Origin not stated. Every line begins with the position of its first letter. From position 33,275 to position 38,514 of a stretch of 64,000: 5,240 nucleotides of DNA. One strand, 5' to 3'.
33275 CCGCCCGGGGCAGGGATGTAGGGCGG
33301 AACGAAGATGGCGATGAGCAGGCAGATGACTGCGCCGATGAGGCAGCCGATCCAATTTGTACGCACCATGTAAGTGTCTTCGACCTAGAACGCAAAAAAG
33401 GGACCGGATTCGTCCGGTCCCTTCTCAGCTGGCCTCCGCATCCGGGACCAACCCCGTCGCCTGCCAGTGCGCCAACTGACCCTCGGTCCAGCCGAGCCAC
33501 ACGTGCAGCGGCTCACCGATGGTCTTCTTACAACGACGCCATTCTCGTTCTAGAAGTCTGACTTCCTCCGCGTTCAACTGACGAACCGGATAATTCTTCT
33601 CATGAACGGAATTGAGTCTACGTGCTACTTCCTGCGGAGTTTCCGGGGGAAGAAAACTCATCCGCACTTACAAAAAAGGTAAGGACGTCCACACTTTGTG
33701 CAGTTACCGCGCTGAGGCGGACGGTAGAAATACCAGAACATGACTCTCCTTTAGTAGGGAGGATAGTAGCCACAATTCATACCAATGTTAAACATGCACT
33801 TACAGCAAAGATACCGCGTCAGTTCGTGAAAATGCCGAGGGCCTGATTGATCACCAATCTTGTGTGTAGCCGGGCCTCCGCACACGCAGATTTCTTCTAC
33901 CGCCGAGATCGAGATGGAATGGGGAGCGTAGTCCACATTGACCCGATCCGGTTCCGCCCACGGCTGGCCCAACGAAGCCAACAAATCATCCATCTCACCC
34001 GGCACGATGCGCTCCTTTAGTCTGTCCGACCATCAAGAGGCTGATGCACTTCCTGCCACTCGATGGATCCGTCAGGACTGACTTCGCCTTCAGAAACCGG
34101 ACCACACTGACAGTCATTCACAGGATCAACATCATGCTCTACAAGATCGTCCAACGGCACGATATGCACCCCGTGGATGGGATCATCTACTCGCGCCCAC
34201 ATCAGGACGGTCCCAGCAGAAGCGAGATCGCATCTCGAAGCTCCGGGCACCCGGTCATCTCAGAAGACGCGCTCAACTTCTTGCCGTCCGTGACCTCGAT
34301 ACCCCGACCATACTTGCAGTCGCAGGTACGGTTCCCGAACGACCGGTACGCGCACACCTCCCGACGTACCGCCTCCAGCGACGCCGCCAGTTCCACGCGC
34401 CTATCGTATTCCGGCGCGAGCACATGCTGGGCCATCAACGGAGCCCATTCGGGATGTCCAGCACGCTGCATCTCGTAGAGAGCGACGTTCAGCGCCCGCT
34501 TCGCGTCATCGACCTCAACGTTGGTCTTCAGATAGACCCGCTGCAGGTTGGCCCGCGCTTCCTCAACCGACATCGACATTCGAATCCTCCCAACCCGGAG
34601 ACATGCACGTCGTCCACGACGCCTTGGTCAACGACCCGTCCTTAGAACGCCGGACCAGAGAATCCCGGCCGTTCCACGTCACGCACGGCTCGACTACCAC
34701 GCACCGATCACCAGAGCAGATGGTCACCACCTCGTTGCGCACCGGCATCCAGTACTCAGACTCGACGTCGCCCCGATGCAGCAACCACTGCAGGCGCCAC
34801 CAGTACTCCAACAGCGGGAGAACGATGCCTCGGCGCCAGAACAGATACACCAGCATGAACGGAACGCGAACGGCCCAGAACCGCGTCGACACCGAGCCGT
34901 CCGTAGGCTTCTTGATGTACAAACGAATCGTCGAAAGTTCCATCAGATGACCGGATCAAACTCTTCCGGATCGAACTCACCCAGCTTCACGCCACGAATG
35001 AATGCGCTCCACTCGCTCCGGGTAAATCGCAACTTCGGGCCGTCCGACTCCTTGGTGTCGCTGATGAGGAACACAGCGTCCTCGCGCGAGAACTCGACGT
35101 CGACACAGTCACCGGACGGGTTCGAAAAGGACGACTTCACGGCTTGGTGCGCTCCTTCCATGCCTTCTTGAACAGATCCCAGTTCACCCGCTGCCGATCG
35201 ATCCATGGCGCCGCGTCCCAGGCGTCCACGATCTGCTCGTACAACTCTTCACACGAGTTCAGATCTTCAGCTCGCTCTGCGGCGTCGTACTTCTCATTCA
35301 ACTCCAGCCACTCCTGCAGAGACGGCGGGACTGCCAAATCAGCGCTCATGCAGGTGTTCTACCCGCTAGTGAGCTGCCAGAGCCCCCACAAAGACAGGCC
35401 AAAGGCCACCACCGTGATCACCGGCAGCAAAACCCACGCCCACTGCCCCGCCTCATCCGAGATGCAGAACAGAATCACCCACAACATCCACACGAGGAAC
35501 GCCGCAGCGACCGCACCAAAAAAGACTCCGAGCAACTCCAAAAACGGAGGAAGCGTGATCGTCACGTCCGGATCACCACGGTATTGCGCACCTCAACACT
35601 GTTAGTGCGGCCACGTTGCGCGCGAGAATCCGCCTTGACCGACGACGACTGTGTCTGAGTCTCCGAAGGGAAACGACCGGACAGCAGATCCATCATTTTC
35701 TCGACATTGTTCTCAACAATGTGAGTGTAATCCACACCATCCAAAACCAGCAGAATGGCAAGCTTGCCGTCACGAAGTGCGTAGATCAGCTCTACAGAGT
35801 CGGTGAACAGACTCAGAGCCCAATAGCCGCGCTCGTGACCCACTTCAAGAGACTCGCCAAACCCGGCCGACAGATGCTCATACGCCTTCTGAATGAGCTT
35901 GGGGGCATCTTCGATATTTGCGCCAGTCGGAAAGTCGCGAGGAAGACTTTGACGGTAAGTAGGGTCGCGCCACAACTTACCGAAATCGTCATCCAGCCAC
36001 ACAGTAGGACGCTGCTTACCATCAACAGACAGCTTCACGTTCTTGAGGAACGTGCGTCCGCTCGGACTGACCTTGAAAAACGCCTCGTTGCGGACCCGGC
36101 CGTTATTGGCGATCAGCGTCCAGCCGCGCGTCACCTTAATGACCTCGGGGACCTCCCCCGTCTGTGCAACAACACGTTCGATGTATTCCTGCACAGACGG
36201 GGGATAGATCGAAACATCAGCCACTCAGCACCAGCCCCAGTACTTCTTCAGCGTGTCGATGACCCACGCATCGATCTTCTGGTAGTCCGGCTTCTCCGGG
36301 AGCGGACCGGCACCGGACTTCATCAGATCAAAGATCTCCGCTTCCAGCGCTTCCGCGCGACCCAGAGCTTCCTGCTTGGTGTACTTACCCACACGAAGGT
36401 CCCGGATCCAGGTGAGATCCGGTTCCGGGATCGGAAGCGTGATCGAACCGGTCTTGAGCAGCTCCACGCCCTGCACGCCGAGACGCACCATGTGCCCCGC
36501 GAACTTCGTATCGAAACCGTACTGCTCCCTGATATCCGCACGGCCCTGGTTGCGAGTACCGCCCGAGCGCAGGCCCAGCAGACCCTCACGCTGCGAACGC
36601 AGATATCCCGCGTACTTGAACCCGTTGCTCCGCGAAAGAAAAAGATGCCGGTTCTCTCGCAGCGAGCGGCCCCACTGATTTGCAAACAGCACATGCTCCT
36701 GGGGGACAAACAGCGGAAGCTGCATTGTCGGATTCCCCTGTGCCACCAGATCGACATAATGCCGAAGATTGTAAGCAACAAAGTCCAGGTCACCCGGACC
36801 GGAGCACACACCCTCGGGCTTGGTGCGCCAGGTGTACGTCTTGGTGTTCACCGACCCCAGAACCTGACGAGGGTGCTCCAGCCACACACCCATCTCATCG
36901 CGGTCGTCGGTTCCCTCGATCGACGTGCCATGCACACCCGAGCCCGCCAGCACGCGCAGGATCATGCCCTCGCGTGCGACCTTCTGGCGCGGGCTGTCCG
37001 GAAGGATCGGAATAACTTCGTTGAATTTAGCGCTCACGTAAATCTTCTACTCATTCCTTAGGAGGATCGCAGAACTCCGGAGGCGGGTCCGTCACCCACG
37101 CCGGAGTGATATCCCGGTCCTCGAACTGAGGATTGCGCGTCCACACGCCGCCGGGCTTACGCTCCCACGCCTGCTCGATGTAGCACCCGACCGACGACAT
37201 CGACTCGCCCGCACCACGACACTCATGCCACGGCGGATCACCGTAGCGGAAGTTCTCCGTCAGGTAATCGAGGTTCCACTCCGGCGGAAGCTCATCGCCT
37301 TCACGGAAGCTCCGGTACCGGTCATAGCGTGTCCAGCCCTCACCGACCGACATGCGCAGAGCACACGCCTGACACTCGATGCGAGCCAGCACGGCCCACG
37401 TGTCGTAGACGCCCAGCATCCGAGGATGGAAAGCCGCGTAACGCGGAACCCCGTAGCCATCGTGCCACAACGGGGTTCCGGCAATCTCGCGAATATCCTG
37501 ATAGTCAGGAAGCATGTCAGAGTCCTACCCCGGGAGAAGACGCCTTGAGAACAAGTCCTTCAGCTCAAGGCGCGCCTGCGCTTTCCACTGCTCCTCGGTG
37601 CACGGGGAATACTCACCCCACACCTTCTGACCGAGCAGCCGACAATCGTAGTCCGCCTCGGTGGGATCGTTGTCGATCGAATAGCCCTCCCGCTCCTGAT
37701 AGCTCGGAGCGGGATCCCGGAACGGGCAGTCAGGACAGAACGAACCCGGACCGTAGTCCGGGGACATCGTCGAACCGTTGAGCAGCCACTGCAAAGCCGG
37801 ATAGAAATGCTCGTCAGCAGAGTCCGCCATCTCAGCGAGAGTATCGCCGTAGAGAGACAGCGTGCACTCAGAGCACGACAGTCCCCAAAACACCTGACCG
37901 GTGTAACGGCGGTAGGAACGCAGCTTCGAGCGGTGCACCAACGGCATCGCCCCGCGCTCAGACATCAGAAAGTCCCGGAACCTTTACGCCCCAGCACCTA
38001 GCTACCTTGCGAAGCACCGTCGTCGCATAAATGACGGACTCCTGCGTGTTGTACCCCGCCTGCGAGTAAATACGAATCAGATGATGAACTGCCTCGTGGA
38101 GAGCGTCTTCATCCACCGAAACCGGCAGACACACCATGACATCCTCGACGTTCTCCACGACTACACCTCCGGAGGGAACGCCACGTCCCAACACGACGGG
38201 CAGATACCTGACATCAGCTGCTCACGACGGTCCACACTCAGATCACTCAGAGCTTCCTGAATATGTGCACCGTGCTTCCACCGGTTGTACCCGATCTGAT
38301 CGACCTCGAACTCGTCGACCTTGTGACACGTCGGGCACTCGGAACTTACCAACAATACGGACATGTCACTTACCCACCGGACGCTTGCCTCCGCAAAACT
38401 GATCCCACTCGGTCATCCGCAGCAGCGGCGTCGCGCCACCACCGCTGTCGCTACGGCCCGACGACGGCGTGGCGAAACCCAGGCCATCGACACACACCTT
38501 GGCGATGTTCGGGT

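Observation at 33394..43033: Terminator-bounded 9.6-kb island of ~30 small genes splitting head genes from neck genes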

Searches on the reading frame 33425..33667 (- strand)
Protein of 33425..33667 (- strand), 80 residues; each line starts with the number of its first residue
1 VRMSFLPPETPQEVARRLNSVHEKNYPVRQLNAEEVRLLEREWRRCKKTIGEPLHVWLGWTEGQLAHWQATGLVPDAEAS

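Call 10: search_protein_families(library=pfam, max_evalue=0.01, proteins=[window:33425-33667:-])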
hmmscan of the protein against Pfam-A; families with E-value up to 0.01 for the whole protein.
window:33425-33667:- (80 aa): 0 families

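Call 44: search_protein_families(library=phrogs, max_evalue=0.001, proteins=[window:33425-33667:-])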
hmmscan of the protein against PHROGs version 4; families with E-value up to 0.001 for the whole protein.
window:33425-33667:- (80 aa): 0 families

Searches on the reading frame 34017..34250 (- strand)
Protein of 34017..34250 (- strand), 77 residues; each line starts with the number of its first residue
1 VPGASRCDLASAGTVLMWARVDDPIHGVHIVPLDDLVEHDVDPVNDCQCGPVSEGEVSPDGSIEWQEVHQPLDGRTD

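Call 10: search_protein_families(library=pfam, max_evalue=0.01, proteins=[window:34017-34250:-])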
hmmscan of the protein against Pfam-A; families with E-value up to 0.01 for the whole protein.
window:34017-34250:- (77 aa): 0 families

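Call 44: search_protein_families(library=phrogs, max_evalue=0.001, proteins=[window:34017-34250:-])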
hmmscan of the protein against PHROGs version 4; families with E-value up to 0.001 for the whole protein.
window:34017-34250:- (77 aa): 1 family
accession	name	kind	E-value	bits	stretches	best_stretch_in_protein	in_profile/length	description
phrog_2864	-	unknown function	3.7e-10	40.3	1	26-76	10-58/66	-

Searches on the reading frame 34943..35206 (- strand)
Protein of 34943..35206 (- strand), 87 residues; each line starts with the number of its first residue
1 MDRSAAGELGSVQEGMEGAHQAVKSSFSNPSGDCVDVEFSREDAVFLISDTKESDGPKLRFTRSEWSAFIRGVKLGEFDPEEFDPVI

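Call 10: search_protein_families(library=pfam, max_evalue=0.01, proteins=[window:34943-35206:-])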
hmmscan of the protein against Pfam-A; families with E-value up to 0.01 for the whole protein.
window:34943-35206:- (87 aa): 1 family
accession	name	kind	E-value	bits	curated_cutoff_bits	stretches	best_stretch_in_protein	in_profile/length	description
PF04149.17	DUF397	-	9.6e-15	55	24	1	24-74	5-55/55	Domain of unknown function (DUF397)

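Call 44: search_protein_families(library=phrogs, max_evalue=0.001, proteins=[window:34943-35206:-])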
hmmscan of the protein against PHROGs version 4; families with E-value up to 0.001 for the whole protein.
window:34943-35206:- (87 aa): 1 family
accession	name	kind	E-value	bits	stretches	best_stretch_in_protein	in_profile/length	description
phrog_10815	-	unknown function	3.6e-12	46.8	1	24-78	11-63/63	-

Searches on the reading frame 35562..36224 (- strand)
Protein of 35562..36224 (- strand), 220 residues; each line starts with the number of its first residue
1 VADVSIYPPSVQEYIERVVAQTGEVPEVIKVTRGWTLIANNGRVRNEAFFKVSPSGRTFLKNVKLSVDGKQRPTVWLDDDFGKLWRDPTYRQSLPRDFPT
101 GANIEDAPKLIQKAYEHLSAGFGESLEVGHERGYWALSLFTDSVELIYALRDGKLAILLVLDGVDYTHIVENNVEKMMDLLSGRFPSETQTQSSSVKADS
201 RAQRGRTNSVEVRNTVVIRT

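Call 10: search_protein_families(library=pfam, max_evalue=0.01, proteins=[window:35562-36224:-])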
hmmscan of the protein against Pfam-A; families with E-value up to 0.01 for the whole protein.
window:35562-36224:- (220 aa): 0 families

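Call 44: search_protein_families(library=phrogs, max_evalue=0.001, proteins=[window:35562-36224:-])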
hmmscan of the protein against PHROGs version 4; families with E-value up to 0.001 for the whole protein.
window:35562-36224:- (220 aa): 0 families

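Call 56: find_homologous_proteins(query=window:35562-36224:-)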
Query window:35562-36224:- (220 aa): 1 proteins with E <= 0.001 among 326 candidates.
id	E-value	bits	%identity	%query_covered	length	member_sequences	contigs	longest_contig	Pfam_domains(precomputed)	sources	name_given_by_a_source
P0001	1.1e-141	487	100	100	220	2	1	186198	-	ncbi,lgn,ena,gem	ncbi:MAG: hypothetical protein WC054_00910 [Candidatus Nanopelagicales bacterium]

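Call 57: search_protein_families(library=padloc, max_evalue=0.001, proteins=[window:35562-36224:-])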
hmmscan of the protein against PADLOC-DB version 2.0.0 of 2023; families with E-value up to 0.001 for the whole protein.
window:35562-36224:- (220 aa): 0 families

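Call 58: find_encoding_contigs(protein=P0001, flank=10000, max_places=3)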
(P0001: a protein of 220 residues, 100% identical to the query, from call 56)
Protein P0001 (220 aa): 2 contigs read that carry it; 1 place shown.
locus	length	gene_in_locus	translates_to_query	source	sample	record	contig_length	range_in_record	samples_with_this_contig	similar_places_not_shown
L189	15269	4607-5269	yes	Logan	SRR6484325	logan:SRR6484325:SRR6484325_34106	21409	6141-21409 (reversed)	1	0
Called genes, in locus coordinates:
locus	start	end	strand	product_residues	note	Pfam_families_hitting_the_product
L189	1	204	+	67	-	?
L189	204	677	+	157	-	-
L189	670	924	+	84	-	-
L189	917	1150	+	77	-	-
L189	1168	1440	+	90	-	-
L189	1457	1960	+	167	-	-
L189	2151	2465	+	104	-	-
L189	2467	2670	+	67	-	-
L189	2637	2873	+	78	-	-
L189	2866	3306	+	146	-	-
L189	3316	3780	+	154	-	-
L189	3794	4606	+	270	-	PF10127:RlaP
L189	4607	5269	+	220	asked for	-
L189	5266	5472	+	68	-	-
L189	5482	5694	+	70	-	-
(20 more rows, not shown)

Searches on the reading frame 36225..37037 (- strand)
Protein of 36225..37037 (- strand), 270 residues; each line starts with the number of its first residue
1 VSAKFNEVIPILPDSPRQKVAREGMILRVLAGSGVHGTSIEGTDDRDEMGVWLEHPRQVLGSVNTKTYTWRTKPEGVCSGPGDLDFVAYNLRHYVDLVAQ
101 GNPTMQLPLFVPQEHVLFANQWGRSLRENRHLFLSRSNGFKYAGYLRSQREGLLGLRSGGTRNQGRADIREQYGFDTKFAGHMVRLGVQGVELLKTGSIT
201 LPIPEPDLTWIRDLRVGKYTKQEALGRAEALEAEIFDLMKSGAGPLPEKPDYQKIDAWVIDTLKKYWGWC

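Call 9: search_protein_families(library=pfam, max_evalue=0.01, proteins=[window:36225-37037:-])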
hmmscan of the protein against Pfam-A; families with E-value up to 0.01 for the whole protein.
window:36225-37037:- (270 aa): 1 family
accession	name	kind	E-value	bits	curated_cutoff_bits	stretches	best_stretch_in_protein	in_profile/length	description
PF10127.15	RlaP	-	5.7e-19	69.2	23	1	24-204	19-174/249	RNA repair pathway DNA polymerase beta family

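Call 43: search_protein_families(library=phrogs, max_evalue=0.001, proteins=[window:36225-37037:-])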
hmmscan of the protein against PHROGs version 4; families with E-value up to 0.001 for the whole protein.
window:36225-37037:- (270 aa): 1 family
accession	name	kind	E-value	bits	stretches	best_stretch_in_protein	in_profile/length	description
phrog_388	-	DNA, RNA and nucleotide metabolism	4.4e-53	181.6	2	17-152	30-158/351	nucleotidyltransferase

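Call 57: search_protein_families(library=padloc, max_evalue=0.001, proteins=[window:36225-37037:-])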
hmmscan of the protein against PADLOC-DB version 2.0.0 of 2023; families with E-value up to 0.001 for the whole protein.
window:36225-37037:- (270 aa): 0 families

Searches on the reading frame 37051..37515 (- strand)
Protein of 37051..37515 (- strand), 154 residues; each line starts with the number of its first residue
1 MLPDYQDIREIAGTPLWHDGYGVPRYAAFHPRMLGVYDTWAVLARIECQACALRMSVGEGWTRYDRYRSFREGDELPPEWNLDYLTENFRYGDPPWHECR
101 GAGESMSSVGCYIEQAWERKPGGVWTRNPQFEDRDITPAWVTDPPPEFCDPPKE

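Call 9: search_protein_families(library=pfam, max_evalue=0.01, proteins=[window:37051-37515:-])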
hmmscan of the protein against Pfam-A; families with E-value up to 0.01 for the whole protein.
window:37051-37515:- (154 aa): 0 families

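Call 43: search_protein_families(library=phrogs, max_evalue=0.001, proteins=[window:37051-37515:-])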
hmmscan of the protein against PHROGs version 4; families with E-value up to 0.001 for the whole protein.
window:37051-37515:- (154 aa): 1 family
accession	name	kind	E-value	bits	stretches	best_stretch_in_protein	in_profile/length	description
phrog_27600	-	unknown function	2.6e-09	38.2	1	2-143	2-135/164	-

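Call 57: search_protein_families(library=padloc, max_evalue=0.001, proteins=[window:37051-37515:-])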
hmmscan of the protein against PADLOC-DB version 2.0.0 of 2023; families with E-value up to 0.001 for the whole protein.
window:37051-37515:- (154 aa): 0 families

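Call 69: find_homologous_proteins(query=window:37051-37515:-)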
Query window:37051-37515:- (154 aa): 16 proteins with E <= 0.001 among 28 candidates.
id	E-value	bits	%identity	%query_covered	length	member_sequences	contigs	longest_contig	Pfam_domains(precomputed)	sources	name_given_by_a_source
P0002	1.0e-107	376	100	100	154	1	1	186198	-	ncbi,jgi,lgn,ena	ncbi:MAG: hypothetical protein WC054_00920 [Candidatus Nanopelagicales bacterium]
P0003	2.9e-40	156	51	93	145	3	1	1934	-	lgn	-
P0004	2.5e-37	146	48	93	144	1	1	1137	-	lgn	-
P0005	3.7e-32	129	50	92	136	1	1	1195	-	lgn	-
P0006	3.1e-30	123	48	86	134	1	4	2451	-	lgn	-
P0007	1.0e-29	121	46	92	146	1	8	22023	-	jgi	jgi:hypothetical protein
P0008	9.6e-29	118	48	92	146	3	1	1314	-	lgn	-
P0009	1.7e-28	117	47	86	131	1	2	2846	-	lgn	-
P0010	4.9e-28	116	50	77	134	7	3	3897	-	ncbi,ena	-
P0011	7.1e-24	102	48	77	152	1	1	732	-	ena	-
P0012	1.7e-23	101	48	78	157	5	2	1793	-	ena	-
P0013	2.1e-19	88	46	76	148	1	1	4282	-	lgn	-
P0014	3.0e-19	87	44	86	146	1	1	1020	-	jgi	-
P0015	1.8e-15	75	39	86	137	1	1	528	-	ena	-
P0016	2.4e-15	75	39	94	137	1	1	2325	-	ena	-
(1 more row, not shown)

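Call 72: find_encoding_contigs(protein=P0007, flank=10000, max_places=2)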
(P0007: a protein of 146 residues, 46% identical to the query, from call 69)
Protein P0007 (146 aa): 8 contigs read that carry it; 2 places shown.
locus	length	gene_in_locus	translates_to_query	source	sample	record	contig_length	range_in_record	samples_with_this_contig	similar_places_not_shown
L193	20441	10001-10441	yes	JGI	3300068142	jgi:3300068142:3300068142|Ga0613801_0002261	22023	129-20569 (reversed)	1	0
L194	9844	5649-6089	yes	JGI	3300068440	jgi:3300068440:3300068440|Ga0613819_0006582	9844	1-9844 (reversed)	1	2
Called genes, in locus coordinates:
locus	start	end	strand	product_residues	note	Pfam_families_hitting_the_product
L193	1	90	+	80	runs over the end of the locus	-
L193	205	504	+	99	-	-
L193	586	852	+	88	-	PF00383:dCMP_cyt_deam_1 (weak)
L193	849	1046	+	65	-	-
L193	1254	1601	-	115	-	-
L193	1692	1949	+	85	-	-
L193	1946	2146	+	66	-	PF24749:DUF7695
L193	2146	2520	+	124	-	-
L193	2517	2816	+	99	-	-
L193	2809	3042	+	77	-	-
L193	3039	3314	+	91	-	-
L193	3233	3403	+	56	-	-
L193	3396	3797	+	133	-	-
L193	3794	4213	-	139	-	-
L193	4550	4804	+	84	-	-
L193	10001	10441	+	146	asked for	-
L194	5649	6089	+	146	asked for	-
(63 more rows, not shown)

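Call 76: predict_structure(alignment_id=A2)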
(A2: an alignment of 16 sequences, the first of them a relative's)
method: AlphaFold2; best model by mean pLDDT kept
length: 154 residues; sequences in the alignment: 16
mean_pLDDT: 87.3   pTM: 0.81
mean pLDDT of the five models: 87.3, 87.3, 86.4, 85.4, 84.7
residues with pLDDT >= 90: 94; 70-90: 38; 50-70: 22; < 50: 0
segments of 3 or more residues with pLDDT < 50: none
pLDDT, mean of each block of 10 residues (from residue 1): 74 91 95 97 95 95 84 81 95 88 73 98 96 94 64 63
secondary structure, 60 per line:
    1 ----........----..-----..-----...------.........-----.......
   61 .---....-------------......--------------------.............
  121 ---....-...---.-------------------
elements in order: H5-12 E40-48 E54-61 H65-68 H82-87 E108-120 E124-127

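Call 78: fold_search(model_id=the predicted structure, library=pdb)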
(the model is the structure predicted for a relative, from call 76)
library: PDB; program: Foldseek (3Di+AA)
matches with E <= 10: 197; with E <= 0.001: 0
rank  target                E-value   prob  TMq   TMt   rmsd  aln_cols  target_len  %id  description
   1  9e2y_4                4.9e-01  0.06  0.17  0.05  16.6       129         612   14  Cryo-EM structure of yeast CMG helicase stalled at G4-containing DNA template, state 3 (released 2025-03-26)
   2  5txk_A                8.0e-01  0.07  0.20  0.12  11.6       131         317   13  CRYSTAL STRUCTURE OF USP35 C450S IN COMPLEX WITH UBIQUITIN (released 2018-05-09)
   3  5xve_A                1.2e+00  0.04  0.20  0.11  16.1       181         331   14  Crystal structure of human USP2 C276S mutant in complex with ubiquitin (released 2018-02-28)
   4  6dgf_A                1.2e+00  0.02  0.14  0.07  20.4       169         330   14  Ubiquitin Variant bound to USP2 (released 2019-02-13)
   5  9e2w_4                1.2e+00  0.02  0.11  0.03  17.8       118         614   13  Cryo-EM structure of yeast CMG helicase stalled at G4-containing DNA template, state 1 (released 2025-03-26)
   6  5wch_D                1.2e+00  0.10  0.26  0.15   7.3        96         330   17  Crystal structure of the catalytic domain of human USP9X (released 2018-07-04)
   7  3v6e_A                1.2e+00  0.02  0.12  0.07  19.8       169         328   13  Crystal Structure of USP2 and a mutant form of Ubiquitin (released 2012-12-19)
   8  2y5b_E                1.4e+00  0.07  0.13  0.07   3.6        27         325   26  Structure of USP21 in complex with linear diubiquitin-aldehyde (released 2012-01-25)
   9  3mtn_C                1.4e+00  0.06  0.24  0.14   8.1       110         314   13  Usp21 in complex with a ubiquitin-based, USP21-specific inhibitor (released 2010-06-09)
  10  9hnw_A                1.7e+00  0.04  0.16  0.09  10.8       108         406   12  USP1-UAF1 bound to Lys63-linked diubiquitin (released 2025-02-12)
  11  9b2k_P                1.7e+00  0.03  0.16  0.04  10.8       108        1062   17  SpCas9 with dual-guide RNA in open conformation (released 2025-03-26)
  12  5xu8_A                1.7e+00  0.01  0.13  0.07  19.8       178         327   13  Crystal structure of human USP2 in complex with ubiquitin and 6-thioguanine (released 2018-02-28)
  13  8xpn_B                1.8e+00  0.07  0.23  0.12  13.9       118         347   15  The Crystal Structure of USP8 from Biortus. (released 2024-03-06)
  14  9ny4_K                1.8e+00  0.04  0.13  0.07   3.6        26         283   23  USP21 bound to H2AK119ub nucleosome (released 2025-09-24)
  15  5jtj_A                1.9e+00  0.06  0.21  0.12   7.3        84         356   11  USP7CD-CTP in complex with Ubiquitin (released 2016-08-10)
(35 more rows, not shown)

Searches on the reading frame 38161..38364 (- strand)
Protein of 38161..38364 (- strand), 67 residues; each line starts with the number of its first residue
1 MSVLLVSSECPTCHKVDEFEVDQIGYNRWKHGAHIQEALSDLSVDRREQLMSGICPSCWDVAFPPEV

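Call 9: search_protein_families(library=pfam, max_evalue=0.01, proteins=[window:38161-38364:-])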
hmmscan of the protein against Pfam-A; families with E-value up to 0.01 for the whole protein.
window:38161-38364:- (67 aa): 1 family
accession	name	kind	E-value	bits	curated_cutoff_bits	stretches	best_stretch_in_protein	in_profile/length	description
PF23499.1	YnfU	-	0.0058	16.9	27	0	5-19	14-28/49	YnfU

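Call 43: search_protein_families(library=phrogs, max_evalue=0.001, proteins=[window:38161-38364:-])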
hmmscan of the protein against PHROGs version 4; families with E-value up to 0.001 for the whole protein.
window:38161-38364:- (67 aa): 1 family
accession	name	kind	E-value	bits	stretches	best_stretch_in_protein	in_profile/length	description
phrog_20898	-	unknown function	2.4e-08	35.2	1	19-66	48-95/99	-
